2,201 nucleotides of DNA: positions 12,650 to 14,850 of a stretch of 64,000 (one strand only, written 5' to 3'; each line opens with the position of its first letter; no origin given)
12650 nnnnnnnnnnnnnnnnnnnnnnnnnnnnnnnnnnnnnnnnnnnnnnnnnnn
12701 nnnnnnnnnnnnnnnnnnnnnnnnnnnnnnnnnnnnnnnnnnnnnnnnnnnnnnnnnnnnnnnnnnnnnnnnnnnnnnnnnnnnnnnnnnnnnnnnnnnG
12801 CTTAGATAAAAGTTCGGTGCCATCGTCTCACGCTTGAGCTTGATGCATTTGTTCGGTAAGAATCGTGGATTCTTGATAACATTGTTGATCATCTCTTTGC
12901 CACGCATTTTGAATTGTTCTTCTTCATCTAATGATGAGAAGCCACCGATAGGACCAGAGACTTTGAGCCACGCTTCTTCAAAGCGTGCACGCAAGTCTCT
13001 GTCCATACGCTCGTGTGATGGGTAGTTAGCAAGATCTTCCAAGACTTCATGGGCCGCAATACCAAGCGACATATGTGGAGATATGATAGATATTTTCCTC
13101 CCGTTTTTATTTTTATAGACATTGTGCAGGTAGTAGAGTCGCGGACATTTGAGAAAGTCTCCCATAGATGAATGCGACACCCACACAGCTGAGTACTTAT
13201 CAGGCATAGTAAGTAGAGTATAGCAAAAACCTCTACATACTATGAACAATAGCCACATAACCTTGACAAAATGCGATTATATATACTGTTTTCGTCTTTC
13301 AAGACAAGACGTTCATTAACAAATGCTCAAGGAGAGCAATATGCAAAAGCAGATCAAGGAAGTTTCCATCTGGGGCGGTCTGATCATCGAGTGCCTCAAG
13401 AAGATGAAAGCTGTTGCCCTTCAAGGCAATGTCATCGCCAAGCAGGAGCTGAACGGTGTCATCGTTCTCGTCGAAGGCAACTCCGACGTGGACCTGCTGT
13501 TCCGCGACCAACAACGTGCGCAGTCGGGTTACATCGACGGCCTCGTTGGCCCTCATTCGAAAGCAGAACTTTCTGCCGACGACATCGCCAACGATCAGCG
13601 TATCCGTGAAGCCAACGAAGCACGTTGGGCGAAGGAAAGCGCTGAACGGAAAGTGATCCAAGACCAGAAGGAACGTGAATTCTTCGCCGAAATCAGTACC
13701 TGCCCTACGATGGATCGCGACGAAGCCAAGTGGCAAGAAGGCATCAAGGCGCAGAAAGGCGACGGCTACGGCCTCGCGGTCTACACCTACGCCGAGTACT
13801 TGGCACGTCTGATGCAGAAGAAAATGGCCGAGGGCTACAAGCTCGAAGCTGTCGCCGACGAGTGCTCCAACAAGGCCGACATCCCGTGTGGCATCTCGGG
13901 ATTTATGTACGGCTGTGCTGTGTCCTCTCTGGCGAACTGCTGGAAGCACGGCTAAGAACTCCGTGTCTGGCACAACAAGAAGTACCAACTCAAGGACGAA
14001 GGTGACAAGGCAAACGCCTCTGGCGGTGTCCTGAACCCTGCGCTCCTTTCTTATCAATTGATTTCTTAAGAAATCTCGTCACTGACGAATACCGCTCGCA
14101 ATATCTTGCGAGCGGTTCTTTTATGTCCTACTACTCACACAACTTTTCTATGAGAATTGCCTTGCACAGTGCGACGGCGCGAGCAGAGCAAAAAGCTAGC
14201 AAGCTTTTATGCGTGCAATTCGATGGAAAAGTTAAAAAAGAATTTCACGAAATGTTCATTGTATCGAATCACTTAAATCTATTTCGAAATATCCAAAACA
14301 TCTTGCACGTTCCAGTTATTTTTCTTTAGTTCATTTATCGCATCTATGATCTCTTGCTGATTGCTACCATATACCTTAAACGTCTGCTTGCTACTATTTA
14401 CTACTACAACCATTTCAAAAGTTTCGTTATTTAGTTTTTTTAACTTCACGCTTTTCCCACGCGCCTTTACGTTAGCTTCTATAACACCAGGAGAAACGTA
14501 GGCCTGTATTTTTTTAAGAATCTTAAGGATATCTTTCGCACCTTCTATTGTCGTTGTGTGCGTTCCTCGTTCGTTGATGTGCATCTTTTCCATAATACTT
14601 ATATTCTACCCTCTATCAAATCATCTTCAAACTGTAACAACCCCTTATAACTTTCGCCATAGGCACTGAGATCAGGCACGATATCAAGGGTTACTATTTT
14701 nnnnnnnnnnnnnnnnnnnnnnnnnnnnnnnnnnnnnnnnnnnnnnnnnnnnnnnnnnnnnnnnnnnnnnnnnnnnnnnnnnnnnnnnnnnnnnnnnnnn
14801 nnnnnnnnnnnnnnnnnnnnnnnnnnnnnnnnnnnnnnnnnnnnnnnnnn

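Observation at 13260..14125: Second GC-rich foreign cassette inserted into the helicase-nuclease locus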

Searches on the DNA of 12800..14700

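Call 81: search_rna_families(source=window, start=12800, end=14700, threshold=evalue, max_evalue=1)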
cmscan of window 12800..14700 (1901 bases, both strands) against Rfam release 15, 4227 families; matches with E-value up to 1: 2.
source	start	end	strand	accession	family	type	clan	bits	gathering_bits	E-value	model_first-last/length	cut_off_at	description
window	14039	14122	+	RF02631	Hrs13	Gene; sRNA;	-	18.4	52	0.18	1-82/82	no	Hfq-regulated sRNA 13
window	12872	12939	+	RF02172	RFPL3-AS1_2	Gene; lncRNA;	-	16.8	40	0.23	1-71/71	no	RFPL3 antisense RNA 1 conserved region 2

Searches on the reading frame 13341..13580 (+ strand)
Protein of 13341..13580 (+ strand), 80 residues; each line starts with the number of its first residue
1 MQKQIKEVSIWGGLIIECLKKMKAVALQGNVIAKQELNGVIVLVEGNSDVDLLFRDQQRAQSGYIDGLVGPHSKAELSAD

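Call 75: search_protein_representatives(protein=window:13341-13580:+)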
Query: 80 residues. Proteins with E-value up to 0.001 (for the whole library): 37; up to 1e-10: 6; up to 1e-30: 0. The best 37 are listed.
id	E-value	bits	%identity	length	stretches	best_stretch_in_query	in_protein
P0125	1.3e-27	111.0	77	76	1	1-74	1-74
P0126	2.9e-20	87.7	57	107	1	5-80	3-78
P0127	5.3e-13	64.7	45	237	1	3-77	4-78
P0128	2.2e-12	62.7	49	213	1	4-78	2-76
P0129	1.4e-11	60.1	52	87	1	15-78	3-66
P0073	5.0e-11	58.4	49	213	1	11-78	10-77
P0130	4.2e-10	55.5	42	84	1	3-76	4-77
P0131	4.5e-10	55.4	70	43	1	14-56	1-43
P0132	9.0e-09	51.2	49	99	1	12-74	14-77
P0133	5.4e-08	48.8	56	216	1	22-78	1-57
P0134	5.5e-08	48.8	49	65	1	5-63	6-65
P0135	5.7e-08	48.7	44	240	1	4-78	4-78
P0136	6.9e-08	48.4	51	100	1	12-79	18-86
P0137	1.6e-07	47.2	57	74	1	26-78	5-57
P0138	1.6e-06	44.1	57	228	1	33-78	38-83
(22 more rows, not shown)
